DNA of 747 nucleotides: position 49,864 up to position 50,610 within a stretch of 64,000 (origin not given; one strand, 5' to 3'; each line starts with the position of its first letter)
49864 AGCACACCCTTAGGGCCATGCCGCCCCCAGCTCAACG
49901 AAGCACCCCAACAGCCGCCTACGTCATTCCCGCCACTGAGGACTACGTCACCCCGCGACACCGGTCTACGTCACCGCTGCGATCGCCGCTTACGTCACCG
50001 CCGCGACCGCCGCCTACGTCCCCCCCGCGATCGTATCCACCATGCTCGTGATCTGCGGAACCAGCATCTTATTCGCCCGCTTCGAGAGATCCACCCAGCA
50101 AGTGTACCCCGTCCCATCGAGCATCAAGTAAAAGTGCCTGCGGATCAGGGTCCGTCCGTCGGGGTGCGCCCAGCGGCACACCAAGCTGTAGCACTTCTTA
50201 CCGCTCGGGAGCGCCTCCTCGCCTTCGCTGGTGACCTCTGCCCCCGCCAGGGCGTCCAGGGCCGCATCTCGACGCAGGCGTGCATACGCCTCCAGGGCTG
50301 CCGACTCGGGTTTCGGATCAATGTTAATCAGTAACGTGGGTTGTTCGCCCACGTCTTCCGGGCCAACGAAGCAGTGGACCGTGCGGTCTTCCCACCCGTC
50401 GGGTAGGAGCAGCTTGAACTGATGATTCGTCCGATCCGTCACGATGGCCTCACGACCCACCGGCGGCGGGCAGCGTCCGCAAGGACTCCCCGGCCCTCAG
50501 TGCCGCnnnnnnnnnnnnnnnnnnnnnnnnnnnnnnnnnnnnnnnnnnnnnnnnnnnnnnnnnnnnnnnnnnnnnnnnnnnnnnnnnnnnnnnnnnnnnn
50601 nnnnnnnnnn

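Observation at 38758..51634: Recurring uncharacterised ~200-aa domain found at the C-termini of both PAAR proteins and as two standalone ORFs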

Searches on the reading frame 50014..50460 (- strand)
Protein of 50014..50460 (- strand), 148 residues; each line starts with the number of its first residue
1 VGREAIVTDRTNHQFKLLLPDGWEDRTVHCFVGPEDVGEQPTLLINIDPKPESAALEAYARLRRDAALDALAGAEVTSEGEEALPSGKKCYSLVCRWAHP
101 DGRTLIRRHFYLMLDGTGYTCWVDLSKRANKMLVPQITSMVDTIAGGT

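Call 4: search_protein_families(library=pfam, proteins=[window:50014-50460:-], max_evalue=0.1)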
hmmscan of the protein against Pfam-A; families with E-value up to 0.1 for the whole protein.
window:50014-50460:- (148 aa): 1 family
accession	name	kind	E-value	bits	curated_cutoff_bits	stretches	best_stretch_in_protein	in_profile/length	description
PF08786.17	DcrB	-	1.5e-11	44.9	27.2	1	17-103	4-88/127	DcrB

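Call 10: search_protein_families(library=ncbifam, proteins=[window:50014-50460:-], max_evalue=0.01)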
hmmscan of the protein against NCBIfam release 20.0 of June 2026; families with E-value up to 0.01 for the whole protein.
window:50014-50460:- (148 aa): 0 families

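Call 75: search_solved_structures(query=A4, max_evalue=10, show_alignments=1)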
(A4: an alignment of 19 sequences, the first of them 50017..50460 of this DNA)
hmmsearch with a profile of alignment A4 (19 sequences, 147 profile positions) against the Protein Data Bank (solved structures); distinct sequences matched with E-value up to 10: 4.
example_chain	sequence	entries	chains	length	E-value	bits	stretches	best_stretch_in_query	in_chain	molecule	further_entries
6xrf_A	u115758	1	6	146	0.00012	25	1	8-105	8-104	Effector EagT6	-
1tu1_A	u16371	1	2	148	0.00012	24.9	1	8-105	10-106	hypothetical protein PA0094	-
6xrr_E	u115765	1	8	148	0.8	12.5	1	11-85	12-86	Putative cytoplasmic protein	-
6xrb_A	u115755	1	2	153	0.87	12.4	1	11-85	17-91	SciW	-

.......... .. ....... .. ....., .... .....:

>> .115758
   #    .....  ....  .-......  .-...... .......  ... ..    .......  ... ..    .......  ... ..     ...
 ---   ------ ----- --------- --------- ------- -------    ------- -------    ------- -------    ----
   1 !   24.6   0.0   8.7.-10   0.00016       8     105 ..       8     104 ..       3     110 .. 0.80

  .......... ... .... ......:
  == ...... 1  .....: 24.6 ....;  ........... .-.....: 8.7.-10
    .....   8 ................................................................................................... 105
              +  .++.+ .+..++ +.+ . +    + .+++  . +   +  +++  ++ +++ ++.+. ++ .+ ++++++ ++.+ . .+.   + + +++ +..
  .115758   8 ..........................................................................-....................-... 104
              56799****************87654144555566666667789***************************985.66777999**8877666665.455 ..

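Call 78: search_protein_families(library=phrogs, proteins=[window:50014-50460:-], max_evalue=0.01)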
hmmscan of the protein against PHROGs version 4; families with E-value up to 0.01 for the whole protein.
window:50014-50460:- (148 aa): 0 families
